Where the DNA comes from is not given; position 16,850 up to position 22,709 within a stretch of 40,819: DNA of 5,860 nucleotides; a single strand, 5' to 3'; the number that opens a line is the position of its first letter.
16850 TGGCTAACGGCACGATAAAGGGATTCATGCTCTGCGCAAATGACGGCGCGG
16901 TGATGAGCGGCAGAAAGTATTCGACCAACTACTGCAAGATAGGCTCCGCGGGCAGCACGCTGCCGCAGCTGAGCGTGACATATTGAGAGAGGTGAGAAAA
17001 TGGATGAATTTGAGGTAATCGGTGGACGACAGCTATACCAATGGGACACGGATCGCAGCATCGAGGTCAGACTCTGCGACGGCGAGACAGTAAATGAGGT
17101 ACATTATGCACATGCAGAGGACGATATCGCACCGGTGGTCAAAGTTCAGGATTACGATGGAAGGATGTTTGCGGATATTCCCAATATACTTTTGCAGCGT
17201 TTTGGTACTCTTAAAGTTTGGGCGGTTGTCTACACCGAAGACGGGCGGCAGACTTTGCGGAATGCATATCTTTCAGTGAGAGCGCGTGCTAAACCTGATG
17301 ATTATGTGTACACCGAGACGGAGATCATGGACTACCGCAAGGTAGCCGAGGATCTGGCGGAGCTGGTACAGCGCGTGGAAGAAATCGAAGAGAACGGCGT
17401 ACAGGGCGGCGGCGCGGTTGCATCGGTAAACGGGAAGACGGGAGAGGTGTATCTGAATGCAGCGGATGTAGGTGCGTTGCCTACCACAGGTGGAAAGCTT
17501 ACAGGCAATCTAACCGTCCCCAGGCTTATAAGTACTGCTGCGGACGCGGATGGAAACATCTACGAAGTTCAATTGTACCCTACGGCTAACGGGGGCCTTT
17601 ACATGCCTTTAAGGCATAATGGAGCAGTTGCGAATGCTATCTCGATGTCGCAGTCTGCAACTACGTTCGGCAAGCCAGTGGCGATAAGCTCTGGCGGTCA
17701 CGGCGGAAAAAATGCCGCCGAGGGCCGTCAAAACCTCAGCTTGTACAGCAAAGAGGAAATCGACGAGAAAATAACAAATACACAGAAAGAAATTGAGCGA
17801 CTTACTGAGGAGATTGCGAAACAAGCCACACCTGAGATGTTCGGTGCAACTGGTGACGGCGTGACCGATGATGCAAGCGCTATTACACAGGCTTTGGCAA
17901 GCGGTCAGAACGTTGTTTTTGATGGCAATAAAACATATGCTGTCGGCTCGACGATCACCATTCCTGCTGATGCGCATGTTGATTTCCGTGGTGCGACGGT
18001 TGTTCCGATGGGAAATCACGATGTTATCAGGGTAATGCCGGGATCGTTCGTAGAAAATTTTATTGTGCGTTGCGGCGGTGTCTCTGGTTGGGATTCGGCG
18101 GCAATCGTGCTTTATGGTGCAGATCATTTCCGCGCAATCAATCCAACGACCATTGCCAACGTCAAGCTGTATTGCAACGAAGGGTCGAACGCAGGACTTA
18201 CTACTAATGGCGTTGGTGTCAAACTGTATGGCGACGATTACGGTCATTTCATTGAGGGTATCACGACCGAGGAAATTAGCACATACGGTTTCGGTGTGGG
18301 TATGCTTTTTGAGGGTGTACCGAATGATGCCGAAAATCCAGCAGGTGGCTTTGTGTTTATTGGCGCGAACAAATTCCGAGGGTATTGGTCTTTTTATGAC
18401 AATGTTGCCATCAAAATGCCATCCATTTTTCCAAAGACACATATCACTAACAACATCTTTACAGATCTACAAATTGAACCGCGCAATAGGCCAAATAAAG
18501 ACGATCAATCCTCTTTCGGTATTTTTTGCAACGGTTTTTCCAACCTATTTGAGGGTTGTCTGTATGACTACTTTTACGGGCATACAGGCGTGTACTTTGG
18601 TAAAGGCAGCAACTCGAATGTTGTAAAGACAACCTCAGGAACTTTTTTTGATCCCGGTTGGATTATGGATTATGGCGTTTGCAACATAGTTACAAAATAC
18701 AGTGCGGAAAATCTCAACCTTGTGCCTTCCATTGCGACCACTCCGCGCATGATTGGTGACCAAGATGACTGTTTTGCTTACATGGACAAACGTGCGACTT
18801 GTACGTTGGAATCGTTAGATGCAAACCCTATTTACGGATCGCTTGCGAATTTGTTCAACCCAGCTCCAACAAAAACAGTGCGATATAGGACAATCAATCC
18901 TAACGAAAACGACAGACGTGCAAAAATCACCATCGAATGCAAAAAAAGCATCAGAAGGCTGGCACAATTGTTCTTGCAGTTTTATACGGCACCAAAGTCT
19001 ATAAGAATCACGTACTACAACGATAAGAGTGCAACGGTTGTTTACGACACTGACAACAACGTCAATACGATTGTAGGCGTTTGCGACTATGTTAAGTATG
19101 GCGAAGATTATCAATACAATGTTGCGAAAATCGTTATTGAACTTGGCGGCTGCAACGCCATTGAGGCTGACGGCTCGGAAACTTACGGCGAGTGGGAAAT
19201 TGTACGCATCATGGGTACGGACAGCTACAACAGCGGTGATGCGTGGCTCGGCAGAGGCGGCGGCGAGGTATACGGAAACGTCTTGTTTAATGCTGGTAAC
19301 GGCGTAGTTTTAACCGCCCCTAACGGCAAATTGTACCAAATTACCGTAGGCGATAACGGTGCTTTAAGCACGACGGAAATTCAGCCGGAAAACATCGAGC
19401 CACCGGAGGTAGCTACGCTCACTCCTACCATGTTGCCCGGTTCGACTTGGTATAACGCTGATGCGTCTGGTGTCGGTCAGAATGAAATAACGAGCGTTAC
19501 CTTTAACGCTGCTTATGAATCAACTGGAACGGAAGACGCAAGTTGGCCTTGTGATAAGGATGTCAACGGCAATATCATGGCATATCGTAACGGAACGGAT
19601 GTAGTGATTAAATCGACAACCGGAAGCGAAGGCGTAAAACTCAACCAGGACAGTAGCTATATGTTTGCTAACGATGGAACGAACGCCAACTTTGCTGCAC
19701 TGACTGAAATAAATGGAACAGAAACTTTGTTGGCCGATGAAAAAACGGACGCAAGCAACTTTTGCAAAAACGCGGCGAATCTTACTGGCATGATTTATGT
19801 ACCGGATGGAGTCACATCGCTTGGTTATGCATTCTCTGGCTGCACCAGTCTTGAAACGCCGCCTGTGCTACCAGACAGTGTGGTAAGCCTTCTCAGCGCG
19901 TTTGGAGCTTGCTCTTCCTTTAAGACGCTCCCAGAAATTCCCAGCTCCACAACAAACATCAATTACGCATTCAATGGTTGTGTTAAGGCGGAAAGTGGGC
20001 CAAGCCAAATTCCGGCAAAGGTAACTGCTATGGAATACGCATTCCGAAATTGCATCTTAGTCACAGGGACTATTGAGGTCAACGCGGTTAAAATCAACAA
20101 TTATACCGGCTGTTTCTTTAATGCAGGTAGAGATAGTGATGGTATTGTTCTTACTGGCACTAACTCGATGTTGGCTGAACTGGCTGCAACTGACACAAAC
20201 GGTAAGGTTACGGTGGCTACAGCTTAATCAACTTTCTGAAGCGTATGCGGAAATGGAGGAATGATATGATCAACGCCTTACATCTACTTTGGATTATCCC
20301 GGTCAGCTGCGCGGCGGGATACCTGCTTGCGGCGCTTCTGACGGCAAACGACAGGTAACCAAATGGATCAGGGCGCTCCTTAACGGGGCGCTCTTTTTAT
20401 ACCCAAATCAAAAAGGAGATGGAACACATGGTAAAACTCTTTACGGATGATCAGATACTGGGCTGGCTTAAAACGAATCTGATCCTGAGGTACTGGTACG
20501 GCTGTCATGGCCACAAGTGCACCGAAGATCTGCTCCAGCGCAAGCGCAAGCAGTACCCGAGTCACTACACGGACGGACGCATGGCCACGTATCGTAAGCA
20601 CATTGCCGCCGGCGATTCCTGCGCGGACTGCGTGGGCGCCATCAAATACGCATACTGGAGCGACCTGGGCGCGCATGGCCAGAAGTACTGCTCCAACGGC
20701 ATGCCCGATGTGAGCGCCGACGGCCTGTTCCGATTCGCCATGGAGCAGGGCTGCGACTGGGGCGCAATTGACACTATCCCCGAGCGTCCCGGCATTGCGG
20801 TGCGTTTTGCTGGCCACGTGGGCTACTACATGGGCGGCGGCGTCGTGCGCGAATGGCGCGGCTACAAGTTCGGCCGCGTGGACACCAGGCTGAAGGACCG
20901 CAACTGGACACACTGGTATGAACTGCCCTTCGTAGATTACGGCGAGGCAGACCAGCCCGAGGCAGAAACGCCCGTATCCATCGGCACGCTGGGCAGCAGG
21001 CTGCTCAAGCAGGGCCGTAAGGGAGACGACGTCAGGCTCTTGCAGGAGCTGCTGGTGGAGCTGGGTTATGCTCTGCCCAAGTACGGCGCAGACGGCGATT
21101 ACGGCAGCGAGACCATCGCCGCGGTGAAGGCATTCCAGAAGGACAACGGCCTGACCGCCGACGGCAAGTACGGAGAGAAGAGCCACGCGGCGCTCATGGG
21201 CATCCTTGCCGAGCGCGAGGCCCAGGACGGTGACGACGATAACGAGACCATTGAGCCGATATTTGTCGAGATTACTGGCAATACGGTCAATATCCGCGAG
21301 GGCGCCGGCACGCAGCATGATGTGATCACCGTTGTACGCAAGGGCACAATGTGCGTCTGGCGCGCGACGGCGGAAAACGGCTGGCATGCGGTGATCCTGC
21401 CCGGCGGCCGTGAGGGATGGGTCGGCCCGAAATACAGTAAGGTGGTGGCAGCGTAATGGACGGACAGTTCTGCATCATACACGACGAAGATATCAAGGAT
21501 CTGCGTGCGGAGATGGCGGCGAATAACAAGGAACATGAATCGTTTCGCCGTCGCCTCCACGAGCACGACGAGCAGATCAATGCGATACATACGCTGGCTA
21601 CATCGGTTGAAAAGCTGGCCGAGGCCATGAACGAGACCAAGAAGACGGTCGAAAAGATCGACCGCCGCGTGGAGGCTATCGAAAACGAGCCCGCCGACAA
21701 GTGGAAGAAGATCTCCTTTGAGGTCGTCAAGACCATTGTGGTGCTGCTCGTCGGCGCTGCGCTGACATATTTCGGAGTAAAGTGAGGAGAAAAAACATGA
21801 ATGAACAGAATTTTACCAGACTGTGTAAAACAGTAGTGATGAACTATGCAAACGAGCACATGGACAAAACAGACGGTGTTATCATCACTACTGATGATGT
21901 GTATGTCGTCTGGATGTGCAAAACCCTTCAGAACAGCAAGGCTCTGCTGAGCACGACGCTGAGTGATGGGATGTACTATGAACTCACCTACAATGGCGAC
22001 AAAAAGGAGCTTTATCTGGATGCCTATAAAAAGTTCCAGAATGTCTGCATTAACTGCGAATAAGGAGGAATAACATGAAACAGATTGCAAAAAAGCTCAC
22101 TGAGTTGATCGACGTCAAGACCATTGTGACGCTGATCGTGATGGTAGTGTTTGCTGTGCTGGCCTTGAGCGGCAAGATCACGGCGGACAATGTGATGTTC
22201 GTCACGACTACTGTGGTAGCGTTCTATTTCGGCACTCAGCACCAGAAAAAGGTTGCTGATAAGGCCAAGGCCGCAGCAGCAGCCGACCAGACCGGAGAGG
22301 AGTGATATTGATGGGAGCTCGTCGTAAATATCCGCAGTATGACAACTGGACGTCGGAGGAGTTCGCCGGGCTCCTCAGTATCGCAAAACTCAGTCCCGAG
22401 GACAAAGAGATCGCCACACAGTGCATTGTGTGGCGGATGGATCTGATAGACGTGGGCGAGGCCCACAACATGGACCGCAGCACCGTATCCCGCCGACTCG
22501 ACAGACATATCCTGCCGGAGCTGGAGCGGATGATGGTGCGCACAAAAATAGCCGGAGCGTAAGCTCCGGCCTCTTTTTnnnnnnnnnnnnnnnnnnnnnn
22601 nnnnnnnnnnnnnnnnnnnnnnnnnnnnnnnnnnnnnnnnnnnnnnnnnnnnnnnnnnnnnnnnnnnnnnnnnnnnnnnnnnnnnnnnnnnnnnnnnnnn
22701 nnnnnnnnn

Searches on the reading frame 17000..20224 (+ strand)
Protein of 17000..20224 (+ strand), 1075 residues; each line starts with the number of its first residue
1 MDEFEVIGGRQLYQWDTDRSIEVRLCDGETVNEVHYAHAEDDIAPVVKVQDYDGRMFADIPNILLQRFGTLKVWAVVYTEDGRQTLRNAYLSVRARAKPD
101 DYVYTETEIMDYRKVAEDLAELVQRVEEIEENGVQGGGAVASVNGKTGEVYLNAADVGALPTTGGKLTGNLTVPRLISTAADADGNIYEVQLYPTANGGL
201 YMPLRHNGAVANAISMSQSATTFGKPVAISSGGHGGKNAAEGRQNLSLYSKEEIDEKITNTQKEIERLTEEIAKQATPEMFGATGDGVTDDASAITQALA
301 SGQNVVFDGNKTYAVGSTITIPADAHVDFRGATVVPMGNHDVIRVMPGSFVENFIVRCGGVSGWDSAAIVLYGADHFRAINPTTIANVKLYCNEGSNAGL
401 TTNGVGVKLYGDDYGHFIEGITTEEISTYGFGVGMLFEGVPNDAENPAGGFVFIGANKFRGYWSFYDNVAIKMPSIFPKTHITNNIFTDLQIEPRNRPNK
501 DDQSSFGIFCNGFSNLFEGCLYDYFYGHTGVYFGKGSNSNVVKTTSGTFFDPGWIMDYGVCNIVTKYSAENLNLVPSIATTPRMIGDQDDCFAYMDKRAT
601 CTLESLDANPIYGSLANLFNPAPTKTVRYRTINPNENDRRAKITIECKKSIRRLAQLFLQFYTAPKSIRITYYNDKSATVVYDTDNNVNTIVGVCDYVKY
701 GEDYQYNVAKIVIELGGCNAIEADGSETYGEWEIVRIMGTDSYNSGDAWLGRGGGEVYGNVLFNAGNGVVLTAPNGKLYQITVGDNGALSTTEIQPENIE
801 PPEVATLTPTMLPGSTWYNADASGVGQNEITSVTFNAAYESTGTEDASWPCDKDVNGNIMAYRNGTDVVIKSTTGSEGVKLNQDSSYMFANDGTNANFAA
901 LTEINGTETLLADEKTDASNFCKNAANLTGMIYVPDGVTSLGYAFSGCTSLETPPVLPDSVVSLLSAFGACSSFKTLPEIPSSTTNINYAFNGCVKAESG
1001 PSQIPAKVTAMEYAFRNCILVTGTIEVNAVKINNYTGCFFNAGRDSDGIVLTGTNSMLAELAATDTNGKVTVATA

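Call 18: search_protein_families(library=phrogs, proteins=[window:17000-20224:+], max_evalue=0.001)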
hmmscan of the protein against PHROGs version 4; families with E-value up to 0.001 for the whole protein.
window:17000-20224:+ (1075 aa): 5 families
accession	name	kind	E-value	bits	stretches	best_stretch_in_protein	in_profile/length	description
phrog_12123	-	tail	1.2e-32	114.2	1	246-807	55-604/799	tail spike protein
phrog_3783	-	tail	7.3e-10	39.5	1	297-543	24-256/278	tail spike protein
phrog_32314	-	head and packaging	2.4e-09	36.9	1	275-326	482-533/987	virion structural protein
phrog_22767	-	head and packaging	4.1e-07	30.1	1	280-337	31-90/446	virion structural protein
phrog_4775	-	connector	3.3e-05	23.1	1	255-331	113-188/876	pre-neck appendage protein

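Call 19: search_protein_families(library=pfam, proteins=[window:17000-20224:+], max_evalue=0.01)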
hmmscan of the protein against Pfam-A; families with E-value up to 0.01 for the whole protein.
window:17000-20224:+ (1075 aa): 3 families
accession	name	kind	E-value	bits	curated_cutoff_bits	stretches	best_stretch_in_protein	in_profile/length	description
PF13306.12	LRR_5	-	1.2e-06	28.9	27.7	1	923-1035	9-118/127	BspA type Leucine rich repeat region (6 copies)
PF06698.16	DUF1192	-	1.5e-06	28.6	25.5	1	239-275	10-46/58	Protein of unknown function (DUF1192)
PF12218.14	End_N_terminal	-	0.00063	19.8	26.3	1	283-317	1-37/67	N terminal extension of bacteriophage endosialidase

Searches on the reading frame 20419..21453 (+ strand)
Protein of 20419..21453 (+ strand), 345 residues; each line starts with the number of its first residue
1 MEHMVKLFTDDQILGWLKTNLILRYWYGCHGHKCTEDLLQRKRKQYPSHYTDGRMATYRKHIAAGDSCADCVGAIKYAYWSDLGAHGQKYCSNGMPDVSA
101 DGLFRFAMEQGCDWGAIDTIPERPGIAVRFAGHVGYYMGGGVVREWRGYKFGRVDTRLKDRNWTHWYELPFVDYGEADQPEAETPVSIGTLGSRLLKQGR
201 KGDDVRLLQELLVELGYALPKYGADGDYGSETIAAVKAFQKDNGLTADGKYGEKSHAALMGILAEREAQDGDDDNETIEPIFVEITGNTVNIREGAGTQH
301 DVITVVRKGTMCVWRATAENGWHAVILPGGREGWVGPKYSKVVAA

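Call 18: search_protein_families(library=phrogs, proteins=[window:20419-21453:+], max_evalue=0.001)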
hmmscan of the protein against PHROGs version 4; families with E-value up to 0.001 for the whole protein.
window:20419-21453:+ (345 aa): 10 families
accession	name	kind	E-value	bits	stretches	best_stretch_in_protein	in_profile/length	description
phrog_1493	-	lysis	3.2e-19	70.4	1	190-269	241-315/394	endolysin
phrog_2649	-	lysis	8.7e-16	59.5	1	184-270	163-246/261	endolysin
phrog_17214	-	lysis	8.7e-13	49.6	1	196-265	245-318/322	endolysin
phrog_1224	-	head and packaging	1.4e-12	48.6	1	195-261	3-67/438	endolysin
phrog_1794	-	lysis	1.5e-07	32.2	1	177-343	252-330/336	amidase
phrog_1512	-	lysis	2.4e-07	32.1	1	181-269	164-254/314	endolysin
phrog_6707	-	lysis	8.3e-07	29.1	1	97-292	91-276/311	endolysin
phrog_23452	-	unknown function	1.9e-05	25.8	1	196-249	55-111/135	-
phrog_9589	-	lysis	4.9e-05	24.3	1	198-260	205-269/281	endolysin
phrog_7685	-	integration and excision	0.00021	21.9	1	212-256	2-46/240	integrase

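Call 19: search_protein_families(library=pfam, proteins=[window:20419-21453:+], max_evalue=0.01)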
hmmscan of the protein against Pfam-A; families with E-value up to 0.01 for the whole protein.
window:20419-21453:+ (345 aa): 4 families
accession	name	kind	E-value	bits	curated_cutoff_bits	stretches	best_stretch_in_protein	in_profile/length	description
PF01471.23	PG_binding_1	-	6.8e-16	58.6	23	1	202-259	2-57/57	Putative peptidoglycan binding domain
PF08239.17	SH3_3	-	8.7e-07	29.5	27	1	289-339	2-52/54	Bacterial SH3 domain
PF09374.15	PG_binding_3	-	0.00034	21.2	24.6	0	205-238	3-33/76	Predicted Peptidoglycan domain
PF06347.19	SH3_4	-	0.0022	18.2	24.1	1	288-335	3-49/56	Bacterial SH3 domain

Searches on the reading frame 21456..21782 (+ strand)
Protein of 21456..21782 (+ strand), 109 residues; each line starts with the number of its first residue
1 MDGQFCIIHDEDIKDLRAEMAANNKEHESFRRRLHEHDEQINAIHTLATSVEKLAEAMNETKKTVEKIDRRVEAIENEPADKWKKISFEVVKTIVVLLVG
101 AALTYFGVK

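Call 18: search_protein_families(library=phrogs, proteins=[window:21456-21782:+], max_evalue=0.001)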
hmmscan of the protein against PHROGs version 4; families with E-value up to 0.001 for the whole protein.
window:21456-21782:+ (109 aa): 4 families
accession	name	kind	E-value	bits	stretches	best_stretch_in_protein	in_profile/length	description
phrog_937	-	other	4.8e-14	53.7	1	11-108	11-112/115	hemolysin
phrog_1296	-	lysis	3.3e-05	24.8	1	9-68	32-91/93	holin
phrog_2990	-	unknown function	0.00019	22.6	1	9-106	31-124/133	-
phrog_2624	-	tail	0.00062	20.4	1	7-85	169-253/270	tail assembly chaperone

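Call 99: search_protein_families(library=pfam, proteins=[window:21456-21782:+], max_evalue=0.1)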
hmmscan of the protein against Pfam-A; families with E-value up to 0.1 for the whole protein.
window:21456-21782:+ (109 aa): 23 families
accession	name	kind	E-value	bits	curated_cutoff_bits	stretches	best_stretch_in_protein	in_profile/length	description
PF24073.1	DUF7365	-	1.9e-06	28.4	27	1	9-71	38-100/101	Coiled-coil region of unknown function (DUF7365)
PF00435.27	Spectrin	-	0.00021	22.1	29.9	1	11-85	27-102/105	Spectrin repeat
PF12329.13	TMF_DNA_bd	-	0.0011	19.3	35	1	9-44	31-66/74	TATA element modulatory factor 1 DNA binding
PF05859.17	Mis12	-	0.0018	18.5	25.7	1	10-69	118-175/231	Mis12 protein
PF07926.17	TPR_MLP1_2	-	0.0029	18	36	1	14-79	29-94/129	TPR/MLP1/MLP2-like protein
PF23991.1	DUF7310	-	0.0042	18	40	1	10-67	16-72/83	Coiled-coil region of unknown function (DUF7310)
PF10473.14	CENP-F_leu_zip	-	0.0083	16.6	34.5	1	11-77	66-133/140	Leucine-rich repeats of kinetochore protein Cenp-F/LEK1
PF13851.11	GAS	-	0.012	15.5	32.3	1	11-78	54-121/200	Growth-arrest specific micro-tubule binding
PF11985.13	Phage_Mu_Gp27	-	0.014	16.2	28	1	12-98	7-95/173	Bacteriophage Mu, Gp27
PF07303.18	Occludin_ELL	-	0.015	16.4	31.2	1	24-92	18-86/101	Occludin homology domain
PF19111.5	DUF5798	-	0.019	15.6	27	1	50-81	23-54/89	Family of unknown function (DUF5798)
PF06602.19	Myotub-related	-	0.023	14.1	25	1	16-77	147-207/352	Myotubularin-like phosphatase domain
PF06810.17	Phage_scaffold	-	0.031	14.7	35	1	10-66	24-88/170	Phage capsid assembly scaffolding protein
PF10046.14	BLOC1_2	-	0.041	14.7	33.4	1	23-76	25-78/96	Biogenesis of lysosome-related organelles complex-1 subunit 2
PF14283.11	CD1107-like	-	0.044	14.1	26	1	12-107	56-151/158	Mobile element protein CD1107-like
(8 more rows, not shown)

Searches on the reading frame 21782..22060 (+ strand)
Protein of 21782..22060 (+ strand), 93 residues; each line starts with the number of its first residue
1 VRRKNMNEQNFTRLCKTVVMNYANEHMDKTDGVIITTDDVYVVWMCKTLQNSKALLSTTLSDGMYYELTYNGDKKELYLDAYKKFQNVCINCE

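Call 18: search_protein_families(library=phrogs, proteins=[window:21782-22060:+], max_evalue=0.001)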
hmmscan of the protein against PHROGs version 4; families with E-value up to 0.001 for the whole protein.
window:21782-22060:+ (93 aa): 2 families
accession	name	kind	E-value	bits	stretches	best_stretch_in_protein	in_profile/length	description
phrog_918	-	unknown function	1.2e-39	136.4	1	3-91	31-117/126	-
phrog_19392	-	unknown function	1.5e-14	55.2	1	9-90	178-257/259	-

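Call 99: search_protein_families(library=pfam, proteins=[window:21782-22060:+], max_evalue=0.1)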
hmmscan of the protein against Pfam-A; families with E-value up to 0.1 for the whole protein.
window:21782-22060:+ (93 aa): 2 families
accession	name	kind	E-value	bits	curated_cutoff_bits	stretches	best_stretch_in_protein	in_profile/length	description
PF19791.4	DUF6275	-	6.5e-36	122.5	22.6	1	13-91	2-80/81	Family of unknown function (DUF6275)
PF20107.4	DUF6497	-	0.06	13.8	24.3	1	7-39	53-85/116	Family of unknown function (DUF6497)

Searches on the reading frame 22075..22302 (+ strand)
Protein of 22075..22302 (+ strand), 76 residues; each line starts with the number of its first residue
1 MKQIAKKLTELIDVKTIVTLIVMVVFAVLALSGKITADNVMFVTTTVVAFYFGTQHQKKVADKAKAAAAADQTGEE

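Call 18: search_protein_families(library=phrogs, proteins=[window:22075-22302:+], max_evalue=0.001)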
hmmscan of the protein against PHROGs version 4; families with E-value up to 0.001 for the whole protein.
window:22075-22302:+ (76 aa): 2 families
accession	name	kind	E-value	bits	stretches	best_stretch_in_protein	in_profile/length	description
phrog_13256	-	unknown function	3.3e-16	59.9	1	7-62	3-58/62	-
phrog_34399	-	unknown function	2e-05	25.4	1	13-55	10-51/57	-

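Call 19: search_protein_families(library=pfam, proteins=[window:22075-22302:+], max_evalue=0.01)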
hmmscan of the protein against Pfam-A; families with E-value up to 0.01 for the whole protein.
window:22075-22302:+ (76 aa): 0 families

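Call 92: find_encoding_contigs(protein=window:22075-22302:+, flank=7000, max_places=8)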
Protein window:22075-22302:+ (76 aa): 7 contigs read that carry it; 5 places shown.
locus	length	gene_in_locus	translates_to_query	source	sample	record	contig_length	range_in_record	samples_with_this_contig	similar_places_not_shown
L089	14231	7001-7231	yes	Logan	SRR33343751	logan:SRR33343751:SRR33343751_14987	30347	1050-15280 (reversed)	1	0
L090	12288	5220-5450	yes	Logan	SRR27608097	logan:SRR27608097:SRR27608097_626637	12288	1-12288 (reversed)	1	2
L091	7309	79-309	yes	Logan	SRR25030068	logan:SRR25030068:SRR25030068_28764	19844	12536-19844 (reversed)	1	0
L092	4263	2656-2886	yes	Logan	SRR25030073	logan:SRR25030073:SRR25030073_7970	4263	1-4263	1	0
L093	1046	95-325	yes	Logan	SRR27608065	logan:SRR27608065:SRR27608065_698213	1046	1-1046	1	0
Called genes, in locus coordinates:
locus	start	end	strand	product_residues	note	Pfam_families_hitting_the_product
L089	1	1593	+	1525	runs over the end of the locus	PF08239:SH3_3 (faint), PF06605:Prophage_tail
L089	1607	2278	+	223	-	-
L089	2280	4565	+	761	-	PF08757:CotH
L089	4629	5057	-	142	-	-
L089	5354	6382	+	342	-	PF01471:PG_binding_1, PF08239:SH3_3 (weak)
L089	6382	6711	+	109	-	PF24073:DUF7365 (weak)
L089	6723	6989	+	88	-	PF19791:DUF6275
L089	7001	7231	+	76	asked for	-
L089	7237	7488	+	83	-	-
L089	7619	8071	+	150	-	-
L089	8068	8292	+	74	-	-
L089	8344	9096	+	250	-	-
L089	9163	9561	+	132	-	-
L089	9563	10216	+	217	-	PF25223:DUF7841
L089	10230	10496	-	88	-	-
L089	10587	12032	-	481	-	PF00239:Resolvase, PF07508:Recombinase, PF13408:Zn_ribbon_recom (weak)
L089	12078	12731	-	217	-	-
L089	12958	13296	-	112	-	PF12844:HTH_19 (weak), PF13560:HTH_31, PF01381:HTH_3, PF13443:HTH_26 (weak)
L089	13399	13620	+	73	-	-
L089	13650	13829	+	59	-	-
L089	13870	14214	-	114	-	PF12844:HTH_19, PF13560:HTH_31, PF01381:HTH_3, PF13443:HTH_26 (weak)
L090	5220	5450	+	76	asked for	-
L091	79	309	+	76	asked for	-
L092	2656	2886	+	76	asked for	-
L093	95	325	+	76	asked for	-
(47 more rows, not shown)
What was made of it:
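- A second independent moron is inserted right beside it in this window (call 92). A near-identical phage carries a CotH-domain tail protein (call 92).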

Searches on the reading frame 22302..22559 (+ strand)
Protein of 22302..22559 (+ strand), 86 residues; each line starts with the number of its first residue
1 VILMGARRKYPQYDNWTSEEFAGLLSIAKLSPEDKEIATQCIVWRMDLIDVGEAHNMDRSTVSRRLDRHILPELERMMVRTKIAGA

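Call 19: search_protein_families(library=pfam, proteins=[window:22302-22559:+], max_evalue=0.01)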
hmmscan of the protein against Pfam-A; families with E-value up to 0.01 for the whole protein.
window:22302-22559:+ (86 aa): 0 families
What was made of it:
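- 22302..22562 (+): REG: an 86-aa small HTH protein, the last gene of the lysis-region operon. It overlaps the upstream 76-aa TM-protein gene by 4 nt. I infer it is the dedicated regulator of the cassette. The window copy itself has no Pfam hit (call 19).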

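Call 99: search_protein_families(library=pfam, proteins=[window:22302-22559:+], max_evalue=0.1)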
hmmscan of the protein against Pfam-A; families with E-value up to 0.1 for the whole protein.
seq(86 aa): 2 families
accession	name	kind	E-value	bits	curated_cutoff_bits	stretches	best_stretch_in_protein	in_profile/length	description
PF25358.1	PH_fung_RdRP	-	0.068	13.2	27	1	28-60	116-148/169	Fungal RdRP associated PH-like domain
PF05944.17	Phage_term_smal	-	0.092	13.2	29.4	0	10-66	28-78/130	Phage small terminase subunit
